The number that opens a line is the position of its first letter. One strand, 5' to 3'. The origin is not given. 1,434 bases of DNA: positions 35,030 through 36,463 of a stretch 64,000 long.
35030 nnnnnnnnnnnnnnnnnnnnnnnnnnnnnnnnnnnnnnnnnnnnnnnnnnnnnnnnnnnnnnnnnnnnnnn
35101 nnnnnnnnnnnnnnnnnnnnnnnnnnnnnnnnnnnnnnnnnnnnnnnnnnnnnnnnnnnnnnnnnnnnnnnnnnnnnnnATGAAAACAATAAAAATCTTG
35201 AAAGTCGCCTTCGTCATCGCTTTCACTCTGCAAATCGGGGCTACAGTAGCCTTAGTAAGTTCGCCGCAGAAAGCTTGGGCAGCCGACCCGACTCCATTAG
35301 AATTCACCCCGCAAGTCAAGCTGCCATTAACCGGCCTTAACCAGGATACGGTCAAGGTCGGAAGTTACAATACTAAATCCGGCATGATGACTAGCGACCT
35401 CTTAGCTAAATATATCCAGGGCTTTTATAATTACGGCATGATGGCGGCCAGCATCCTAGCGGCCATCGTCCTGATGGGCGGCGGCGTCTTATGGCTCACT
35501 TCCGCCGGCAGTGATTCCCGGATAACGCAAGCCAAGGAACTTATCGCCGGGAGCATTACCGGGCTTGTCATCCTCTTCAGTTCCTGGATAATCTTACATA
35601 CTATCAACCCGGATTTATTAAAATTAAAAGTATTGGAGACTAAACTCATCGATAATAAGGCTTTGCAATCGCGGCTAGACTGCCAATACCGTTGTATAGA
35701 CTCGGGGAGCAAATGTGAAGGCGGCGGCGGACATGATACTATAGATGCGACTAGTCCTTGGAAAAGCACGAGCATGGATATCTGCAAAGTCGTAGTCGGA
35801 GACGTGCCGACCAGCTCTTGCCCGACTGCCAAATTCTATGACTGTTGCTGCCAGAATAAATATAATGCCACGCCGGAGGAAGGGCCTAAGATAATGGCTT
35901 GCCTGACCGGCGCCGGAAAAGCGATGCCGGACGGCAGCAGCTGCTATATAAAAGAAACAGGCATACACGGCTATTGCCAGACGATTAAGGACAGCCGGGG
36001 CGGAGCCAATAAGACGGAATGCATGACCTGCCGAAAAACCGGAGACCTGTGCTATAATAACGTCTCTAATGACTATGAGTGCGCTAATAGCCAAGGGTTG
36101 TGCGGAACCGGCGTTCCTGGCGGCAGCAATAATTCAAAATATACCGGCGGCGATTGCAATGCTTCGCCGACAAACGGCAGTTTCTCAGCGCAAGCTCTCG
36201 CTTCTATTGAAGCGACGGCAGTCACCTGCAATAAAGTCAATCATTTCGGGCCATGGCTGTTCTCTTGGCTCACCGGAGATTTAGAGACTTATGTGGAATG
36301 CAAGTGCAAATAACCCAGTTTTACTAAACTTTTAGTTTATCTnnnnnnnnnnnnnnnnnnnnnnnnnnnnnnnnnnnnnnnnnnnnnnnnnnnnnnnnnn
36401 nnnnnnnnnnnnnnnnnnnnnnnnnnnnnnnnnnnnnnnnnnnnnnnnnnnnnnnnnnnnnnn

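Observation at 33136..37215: porCDAB operon is split between alpha and beta by a surface-protein gene, and both inserted or appended genes are joined to POR genes by ATGA overlaps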

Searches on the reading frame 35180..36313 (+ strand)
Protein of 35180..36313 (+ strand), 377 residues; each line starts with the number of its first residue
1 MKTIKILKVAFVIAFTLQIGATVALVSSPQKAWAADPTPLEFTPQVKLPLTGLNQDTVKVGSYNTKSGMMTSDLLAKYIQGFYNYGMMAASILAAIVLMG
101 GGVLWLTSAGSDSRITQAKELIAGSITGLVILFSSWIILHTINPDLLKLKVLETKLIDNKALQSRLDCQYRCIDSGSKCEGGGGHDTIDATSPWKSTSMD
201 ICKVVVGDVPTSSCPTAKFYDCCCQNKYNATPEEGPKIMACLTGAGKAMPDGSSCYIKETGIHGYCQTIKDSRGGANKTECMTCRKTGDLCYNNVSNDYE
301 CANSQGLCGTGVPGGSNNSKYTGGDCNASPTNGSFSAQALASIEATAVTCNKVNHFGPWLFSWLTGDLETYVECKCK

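Call 3: search_protein_families(library=pfam, proteins=[window:35180-36313:+], max_evalue=0.01)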
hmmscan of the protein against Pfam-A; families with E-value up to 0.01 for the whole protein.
window:35180-36313:+ (377 aa): 1 family
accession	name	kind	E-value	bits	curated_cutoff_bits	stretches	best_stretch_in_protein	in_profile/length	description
PF18895.5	T4SS_pilin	-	1.1e-05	25.8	26.6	1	75-140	5-69/71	Type IV secretion system pilin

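Call 4: search_protein_families(library=ncbifam, proteins=[window:35180-36313:+], max_evalue=0.01)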
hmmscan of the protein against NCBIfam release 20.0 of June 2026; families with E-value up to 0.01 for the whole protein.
window:35180-36313:+ (377 aa): 0 families

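Call 8: find_encoding_contigs(protein=window:35180-36313:+, flank=10000, max_places=6)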
Protein window:35180-36313:+ (377 aa): 3 contigs read that carry it; 1 place shown.
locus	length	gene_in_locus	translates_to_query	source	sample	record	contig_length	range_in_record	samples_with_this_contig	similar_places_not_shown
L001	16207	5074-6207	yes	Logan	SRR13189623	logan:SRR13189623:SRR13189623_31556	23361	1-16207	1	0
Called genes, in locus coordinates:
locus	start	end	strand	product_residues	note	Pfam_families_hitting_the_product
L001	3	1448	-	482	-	?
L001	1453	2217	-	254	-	PF03372:Exo_endo_phos, PF14529:Exo_endo_phos_2 (faint)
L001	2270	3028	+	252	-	PF13462:Thioredoxin_4, PF01323:DSBA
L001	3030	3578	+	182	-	PF01558:POR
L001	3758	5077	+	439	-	PF01855:POR_N, PF17147:PFOR_II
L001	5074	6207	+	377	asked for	-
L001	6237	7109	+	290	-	PF02775:TPP_enzyme_C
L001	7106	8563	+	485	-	PF01427:Peptidase_M15 (weak), PF02557:VanY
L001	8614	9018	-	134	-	PF00075:RNase_H, PF13456:RVT_3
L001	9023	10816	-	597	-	PF01368:DHH, PF02272:DHHA1, PF17768:RecJ_OB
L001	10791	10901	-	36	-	-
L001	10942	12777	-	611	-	PF00009:GTP_EFTU, PF01926:MMR_HSR1 (weak), PF03144:GTP_EFTU_D2, PF22042:EF-G_D2 (faint), PF00679:EFG_C, PF06421:LepA_C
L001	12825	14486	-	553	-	PF03023:MurJ, PF13440:Polysacc_synt_3, PF01943:Polysacc_synt (weak)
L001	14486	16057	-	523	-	PF13231:PMT_2 (weak), PF13174:TPR_6 (faint), PF13428:TPR_14 (faint), PF14559:TPR_19 (faint), PF13424:TPR_12, PF13424:TPR_12 (weak), PF07719:TPR_2 (weak), PF13432:TPR_16, +6 more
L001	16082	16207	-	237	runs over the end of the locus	PF00535:Glycos_transf_2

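Call 9: find_homologous_proteins(query=window:35180-36313:+)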
Query window:35180-36313:+ (377 aa): 143 proteins with E <= 0.001 among 3738 candidates; the best 120 are listed.
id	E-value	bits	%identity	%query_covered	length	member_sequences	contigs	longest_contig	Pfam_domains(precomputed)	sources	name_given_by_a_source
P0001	8.1e-257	869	100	100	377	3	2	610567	-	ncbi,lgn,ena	-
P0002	3.7e-144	498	60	100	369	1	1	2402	PF18895.6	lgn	-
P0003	4.5e-124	432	55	100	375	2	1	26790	PF18895.6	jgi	jgi:hypothetical protein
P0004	3.8e-119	416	51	100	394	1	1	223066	PF18895.6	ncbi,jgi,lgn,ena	ncbi:MAG: pilin [Patescibacteria group bacterium]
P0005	3.3e-116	406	50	100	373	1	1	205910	PF18895.6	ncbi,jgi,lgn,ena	ncbi:MAG: pilin [Patescibacteria group bacterium]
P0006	3.2e-108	380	49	100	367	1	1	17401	PF18895.6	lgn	-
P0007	9.0e-86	306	55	74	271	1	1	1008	-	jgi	-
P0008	1.8e-84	302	43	97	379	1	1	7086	PF18895.6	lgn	-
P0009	2.0e-69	252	39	100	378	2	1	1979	PF18895.6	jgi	-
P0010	2.5e-58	216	63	45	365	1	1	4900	PF18895.6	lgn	-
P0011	1.3e-53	200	59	48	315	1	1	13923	PF18895.6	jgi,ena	-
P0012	1.2e-52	197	57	49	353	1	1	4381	-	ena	-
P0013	2.6e-51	193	40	82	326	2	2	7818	PF18895.6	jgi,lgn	-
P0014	3.2e-51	192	58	45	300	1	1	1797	PF18895.6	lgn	-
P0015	4.4e-51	192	59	41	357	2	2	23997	PF18895.6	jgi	-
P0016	5.1e-51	192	44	66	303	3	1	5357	PF18895.6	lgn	-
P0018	2.2e-50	190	60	41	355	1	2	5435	PF18895.6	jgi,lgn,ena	-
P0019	1.8e-49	187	60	42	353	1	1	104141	PF18895.6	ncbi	-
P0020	3.8e-49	186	57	45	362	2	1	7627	PF18895.6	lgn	-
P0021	2.9e-48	183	53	42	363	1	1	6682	PF18895.6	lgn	-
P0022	9.0e-48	181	63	37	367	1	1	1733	PF18895.6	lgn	-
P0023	7.2e-47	178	58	42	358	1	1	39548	PF18895.6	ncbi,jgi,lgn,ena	-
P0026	9.7e-46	174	57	45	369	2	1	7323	PF18895.6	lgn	-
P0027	1.4e-44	170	41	75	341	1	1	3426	PF18895.6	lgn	-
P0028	2.9e-44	169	38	87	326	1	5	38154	PF18895.6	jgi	jgi:hypothetical protein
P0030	1.5e-43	167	60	41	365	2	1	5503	PF18895.6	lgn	-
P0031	4.8e-43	165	56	44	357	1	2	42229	PF18895.6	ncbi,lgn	-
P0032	5.3e-43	165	54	43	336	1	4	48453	PF18895.6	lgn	-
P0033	7.5e-43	165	51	44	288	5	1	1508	PF18895.6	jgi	-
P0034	1.0e-42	164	37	81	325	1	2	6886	PF18895.6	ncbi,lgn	-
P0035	1.1e-42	164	50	46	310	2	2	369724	PF18895.6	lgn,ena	-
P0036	3.7e-42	163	52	43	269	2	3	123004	PF18895.6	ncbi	-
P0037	6.9e-42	162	55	45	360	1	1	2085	PF18895.6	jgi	-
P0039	2.2e-41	160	61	41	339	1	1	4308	PF18895.6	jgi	jgi:hypothetical protein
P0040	4.8e-41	159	37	80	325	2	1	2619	PF18895.6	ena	-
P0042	2.0e-40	157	58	42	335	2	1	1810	PF18895.6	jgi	jgi:hypothetical protein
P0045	4.9e-40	156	35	85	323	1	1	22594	PF18895.6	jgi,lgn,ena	-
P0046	6.7e-40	155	60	33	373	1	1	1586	PF18895.6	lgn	-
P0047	7.2e-40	155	53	44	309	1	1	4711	PF18895.6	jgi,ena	-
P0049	1.3e-39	154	67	32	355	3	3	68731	PF18895.6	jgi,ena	-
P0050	1.5e-39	154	52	43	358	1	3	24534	PF18895.6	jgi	jgi:hypothetical protein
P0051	3.1e-39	153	36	79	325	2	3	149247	PF18895.6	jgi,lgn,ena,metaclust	metaclust:\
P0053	6.5e-39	152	61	32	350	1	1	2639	PF18895.6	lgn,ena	-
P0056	7.2e-38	148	62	32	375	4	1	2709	PF18895.6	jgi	-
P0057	2.2e-37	147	54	37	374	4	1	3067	PF18895.6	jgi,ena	-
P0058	2.2e-37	147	57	36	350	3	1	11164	PF18895.6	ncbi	-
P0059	2.4e-37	147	35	86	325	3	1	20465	PF18895.6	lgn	-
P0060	2.9e-37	146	62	31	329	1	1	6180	PF18895.6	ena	-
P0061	5.1e-37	146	54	42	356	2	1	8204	PF18895.6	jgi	jgi:hypothetical protein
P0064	9.3e-37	145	52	39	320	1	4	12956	PF18895.6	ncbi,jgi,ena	jgi:hypothetical protein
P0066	4.3e-36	143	37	81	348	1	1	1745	PF18895.6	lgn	-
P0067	1.0e-35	141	34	87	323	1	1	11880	PF18895.6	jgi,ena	-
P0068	2.5e-35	140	65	32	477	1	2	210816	PF18895.6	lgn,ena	-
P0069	3.2e-35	140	49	40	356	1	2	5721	PF18895.6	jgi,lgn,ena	-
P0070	3.6e-35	140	52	38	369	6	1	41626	PF18895.6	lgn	-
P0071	6.4e-35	139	60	33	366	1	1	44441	PF18895.6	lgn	-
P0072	8.1e-35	138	52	39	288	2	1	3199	PF18895.6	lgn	-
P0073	8.5e-35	138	39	61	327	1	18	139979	PF18895.6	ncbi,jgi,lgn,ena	jgi:hypothetical protein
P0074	1.6e-34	137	52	40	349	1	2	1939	PF18895.6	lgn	-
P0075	2.8e-34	137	45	53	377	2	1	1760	PF18895.6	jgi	-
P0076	5.6e-34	136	54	34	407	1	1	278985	PF18895.6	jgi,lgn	jgi:hypothetical protein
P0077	8.8e-34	135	45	49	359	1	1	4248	PF18895.6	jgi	jgi:hypothetical protein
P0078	2.3e-33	134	47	42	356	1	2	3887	PF18895.6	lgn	-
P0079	3.4e-33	133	48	55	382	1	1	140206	PF18895.6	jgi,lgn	jgi:hypothetical protein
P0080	3.0e-32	130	49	39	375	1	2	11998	PF18895.6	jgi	jgi:hypothetical protein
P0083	4.9e-31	126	55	36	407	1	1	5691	PF18895.6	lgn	-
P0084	8.4e-31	125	49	33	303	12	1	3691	PF18895.6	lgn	-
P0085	3.1e-30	123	52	43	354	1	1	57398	PF18895.6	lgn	-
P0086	2.7e-29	120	53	34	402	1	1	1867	PF18895.6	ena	-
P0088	5.8e-28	116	54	31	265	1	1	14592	PF18895.6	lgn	-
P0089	6.0e-28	116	53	33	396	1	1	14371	PF18895.6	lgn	-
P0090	1.0e-27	115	31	83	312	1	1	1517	PF18895.6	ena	-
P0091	1.3e-27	115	31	83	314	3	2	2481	PF18895.6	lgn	-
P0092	3.0e-27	113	45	34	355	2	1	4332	PF18895.6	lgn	-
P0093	3.1e-27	113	54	31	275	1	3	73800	PF18895.6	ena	-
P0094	4.4e-27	113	54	31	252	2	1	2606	PF18895.6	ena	-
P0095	5.5e-27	113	51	32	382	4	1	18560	PF18895.6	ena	-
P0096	2.9e-26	110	44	35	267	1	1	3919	PF18895.6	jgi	jgi:hypothetical protein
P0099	4.0e-25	106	38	45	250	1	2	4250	PF18895.6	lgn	-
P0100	4.4e-25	106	37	45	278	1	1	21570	PF18895.6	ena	-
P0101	8.7e-25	105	62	32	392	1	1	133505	PF18895.6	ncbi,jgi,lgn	ncbi:MAG: pilin [Patescibacteria group bacterium]|jgi:hypothetical protein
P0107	2.0e-24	104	32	84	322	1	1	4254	PF18895.6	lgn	-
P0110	4.1e-24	103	46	40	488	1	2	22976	PF02557.23,PF18895.6,PF01427.23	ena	-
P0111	4.7e-24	103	32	78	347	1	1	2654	PF18895.6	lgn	-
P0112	2.1e-23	101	57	27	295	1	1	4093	PF18895.6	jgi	jgi:hypothetical protein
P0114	5.1e-23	100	42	34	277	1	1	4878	PF18895.6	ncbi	-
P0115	7.7e-23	99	47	33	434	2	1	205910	PF18895.6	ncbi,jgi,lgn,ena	ncbi:MAG: pilin [Patescibacteria group bacterium]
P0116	1.1e-22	98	38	49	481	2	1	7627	PF18895.6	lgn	-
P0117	1.1e-22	98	42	32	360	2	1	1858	PF18895.6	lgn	-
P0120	2.9e-22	97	47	32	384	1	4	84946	PF02557.23,PF18895.6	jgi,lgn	-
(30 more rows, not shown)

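Call 10: find_encoding_contigs(protein=P0004, flank=8000, max_places=2)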
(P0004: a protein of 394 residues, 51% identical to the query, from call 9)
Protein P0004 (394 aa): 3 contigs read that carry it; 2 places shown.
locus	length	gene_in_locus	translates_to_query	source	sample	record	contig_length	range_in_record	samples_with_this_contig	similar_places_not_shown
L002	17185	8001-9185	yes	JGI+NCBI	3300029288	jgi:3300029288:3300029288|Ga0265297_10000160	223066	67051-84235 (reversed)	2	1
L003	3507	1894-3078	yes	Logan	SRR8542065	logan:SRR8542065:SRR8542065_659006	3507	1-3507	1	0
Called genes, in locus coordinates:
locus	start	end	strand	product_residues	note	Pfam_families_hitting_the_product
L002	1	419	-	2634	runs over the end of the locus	-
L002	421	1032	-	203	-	PF18884:TSP3_bac (weak)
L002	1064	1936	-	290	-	PF00398:RrnaAD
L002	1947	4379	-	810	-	PF00133:tRNA-synt_1, PF09334:tRNA-synt_1g, PF13603:tRNA-synt_1_2, PF00133:tRNA-synt_1, PF08264:Anticodon_1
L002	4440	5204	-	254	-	PF03372:Exo_endo_phos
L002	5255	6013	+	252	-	PF13462:Thioredoxin_4, PF01323:DSBA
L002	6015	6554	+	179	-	PF01558:POR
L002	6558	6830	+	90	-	PF13484:Fer4_16 (faint), PF12797:Fer4_2 (faint), PF12837:Fer4_6 (faint), PF13237:Fer4_10 (faint), PF14697:Fer4_21, PF12838:Fer4_7, PF13187:Fer4_9 (weak), PF00037:Fer4 (weak)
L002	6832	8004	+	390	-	PF01855:POR_N, PF17147:PFOR_II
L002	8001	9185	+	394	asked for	PF18895:T4SS_pilin (weak)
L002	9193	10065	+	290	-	PF02775:TPP_enzyme_C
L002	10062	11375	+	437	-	-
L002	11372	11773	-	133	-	PF00075:RNase_H, PF13456:RVT_3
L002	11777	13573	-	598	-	PF01368:DHH, PF02272:DHHA1, PF17768:RecJ_OB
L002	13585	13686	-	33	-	-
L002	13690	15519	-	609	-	PF00009:GTP_EFTU, PF01926:MMR_HSR1 (faint), PF03144:GTP_EFTU_D2 (weak), PF22042:EF-G_D2 (weak), PF00679:EFG_C, PF06421:LepA_C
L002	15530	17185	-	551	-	PF01943:Polysacc_synt (weak), PF03023:MurJ, PF13440:Polysacc_synt_3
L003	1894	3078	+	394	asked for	PF18895:T4SS_pilin (weak)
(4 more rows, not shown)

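Call 11: find_encoding_contigs(protein=P0005, flank=8000, max_places=2)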
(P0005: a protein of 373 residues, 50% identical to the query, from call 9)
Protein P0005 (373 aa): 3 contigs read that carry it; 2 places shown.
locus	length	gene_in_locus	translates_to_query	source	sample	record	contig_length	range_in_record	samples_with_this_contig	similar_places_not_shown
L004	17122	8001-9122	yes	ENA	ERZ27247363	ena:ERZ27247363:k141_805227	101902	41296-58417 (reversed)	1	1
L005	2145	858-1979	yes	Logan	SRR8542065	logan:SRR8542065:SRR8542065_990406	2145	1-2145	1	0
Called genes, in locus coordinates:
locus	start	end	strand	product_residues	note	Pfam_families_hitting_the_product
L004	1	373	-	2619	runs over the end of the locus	-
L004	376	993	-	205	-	PF18884:TSP3_bac (faint)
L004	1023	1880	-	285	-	PF00398:RrnaAD, PF13649:Methyltransf_25 (weak)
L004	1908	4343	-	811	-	PF00133:tRNA-synt_1, PF09334:tRNA-synt_1g, PF13603:tRNA-synt_1_2, PF00133:tRNA-synt_1, PF08264:Anticodon_1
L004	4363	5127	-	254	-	PF03372:Exo_endo_phos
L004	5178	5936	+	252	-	PF13462:Thioredoxin_4, PF01323:DSBA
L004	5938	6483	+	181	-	PF01558:POR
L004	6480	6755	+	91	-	PF13484:Fer4_16 (faint), PF14697:Fer4_21 (weak), PF12797:Fer4_2 (faint), PF00037:Fer4 (weak), PF14697:Fer4_21, PF12838:Fer4_7, PF13187:Fer4_9 (weak), PF00037:Fer4 (weak), +2 more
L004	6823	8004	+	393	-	PF01855:POR_N, PF17147:PFOR_II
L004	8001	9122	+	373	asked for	PF18895:T4SS_pilin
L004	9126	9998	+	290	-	PF02775:TPP_enzyme_C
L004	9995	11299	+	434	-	PF18895:T4SS_pilin (faint)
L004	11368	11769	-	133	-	PF00075:RNase_H, PF13456:RVT_3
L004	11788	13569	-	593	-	PF01368:DHH, PF02272:DHHA1, PF17768:RecJ_OB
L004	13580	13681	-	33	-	-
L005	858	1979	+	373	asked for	PF18895:T4SS_pilin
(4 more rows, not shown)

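Call 12: find_encoding_contigs(protein=P0003, flank=8000, max_places=2)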
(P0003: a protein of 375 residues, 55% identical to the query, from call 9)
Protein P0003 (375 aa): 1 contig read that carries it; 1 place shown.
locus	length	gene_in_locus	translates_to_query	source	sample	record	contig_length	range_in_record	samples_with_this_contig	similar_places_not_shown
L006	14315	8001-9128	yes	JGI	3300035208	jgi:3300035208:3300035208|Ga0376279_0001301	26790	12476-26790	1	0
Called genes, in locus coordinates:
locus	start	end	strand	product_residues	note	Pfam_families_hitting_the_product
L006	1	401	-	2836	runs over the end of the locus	-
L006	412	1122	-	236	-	PF18884:TSP3_bac (faint)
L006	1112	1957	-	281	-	PF00398:RrnaAD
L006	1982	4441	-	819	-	PF00133:tRNA-synt_1, PF09334:tRNA-synt_1g, PF13603:tRNA-synt_1_2, PF00133:tRNA-synt_1, PF08264:Anticodon_1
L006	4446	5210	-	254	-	PF03372:Exo_endo_phos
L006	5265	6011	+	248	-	PF13462:Thioredoxin_4, PF01323:DSBA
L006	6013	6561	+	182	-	PF01558:POR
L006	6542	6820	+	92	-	PF13187:Fer4_9 (faint), PF13484:Fer4_16 (faint), PF14697:Fer4_21 (weak), PF12797:Fer4_2 (faint), PF00037:Fer4 (weak), PF12838:Fer4_7, PF14697:Fer4_21 (weak), PF00037:Fer4 (weak), +2 more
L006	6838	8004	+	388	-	PF01855:POR_N, PF17147:PFOR_II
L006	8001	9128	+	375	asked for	PF18895:T4SS_pilin (weak)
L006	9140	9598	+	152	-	-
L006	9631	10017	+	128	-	-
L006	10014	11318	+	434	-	PF18895:T4SS_pilin (weak)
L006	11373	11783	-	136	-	PF00075:RNase_H, PF13456:RVT_3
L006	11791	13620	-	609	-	PF01368:DHH, PF02272:DHHA1, PF17768:RecJ_OB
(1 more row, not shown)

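Call 26: search_protein_families(library=pfam, alignment_id=A2, max_evalue=0.01)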
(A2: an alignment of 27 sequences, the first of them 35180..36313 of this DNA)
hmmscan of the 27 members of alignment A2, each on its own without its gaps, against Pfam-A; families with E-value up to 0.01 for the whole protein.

A. member 1, window:35180-36313:+ (377 aa): 1 family
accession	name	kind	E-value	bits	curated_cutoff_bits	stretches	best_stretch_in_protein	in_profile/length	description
PF18895.5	T4SS_pilin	-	1.1e-05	25.8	26.6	1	75-140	5-69/71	Type IV secretion system pilin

B. families by the number of members that match (of 27 scanned): 2 families
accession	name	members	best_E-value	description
PF18895.5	T4SS_pilin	26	9.2e-10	Type IV secretion system pilin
PF09933.14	DUF2165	1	0.00067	Predicted small integral membrane protein (DUF2165)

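Call 29: search_protein_families(library=pfam, proteins=[L002:10062-11375:+], max_evalue=0.01)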
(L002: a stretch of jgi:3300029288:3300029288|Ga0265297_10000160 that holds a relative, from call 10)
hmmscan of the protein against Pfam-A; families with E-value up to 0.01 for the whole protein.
L002:10062-11375:+ (437 aa): 1 family
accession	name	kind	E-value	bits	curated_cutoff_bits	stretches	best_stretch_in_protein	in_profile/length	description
PF18895.5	T4SS_pilin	-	4.2e-05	24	26.6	1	223-287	4-67/71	Type IV secretion system pilin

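Call 42: predict_structure(alignment_id=A4)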
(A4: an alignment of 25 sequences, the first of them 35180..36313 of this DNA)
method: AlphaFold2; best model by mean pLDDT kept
length: 377 residues; sequences in the alignment: 25
mean_pLDDT: 69.7   pTM: 0.38
mean pLDDT of the five models: 69.7, 66.5, 65.6, 65.0, 61.7
residues with pLDDT >= 90: 0; 70-90: 211; 50-70: 139; < 50: 27
segments of 3 or more residues with pLDDT < 50: 28-35, 154-157, 183-190, 313-319
pLDDT, mean of each block of 10 residues (from residue 1): 66 79 57 48 62 59 59 66 74 80 78 81 80 75 60 51 68 77 46 70 77 80 70 77 78 82 85 72 87 77 81 50 72 60 61 67 61 81
secondary structure, 60 per line:
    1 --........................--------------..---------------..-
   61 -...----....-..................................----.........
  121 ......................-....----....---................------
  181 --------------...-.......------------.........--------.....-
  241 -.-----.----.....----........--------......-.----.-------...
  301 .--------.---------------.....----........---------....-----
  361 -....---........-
elements in order: H3-26 E62-64 E69-72 H74-107 H112-142 H144-147 E152-155 H159-165 E166-174 E195-197 H199-205 E218-226 H235-239 E253-257 E262-269 E278-283 E326-330 H335-342 E352-355 H362-365 E369-376
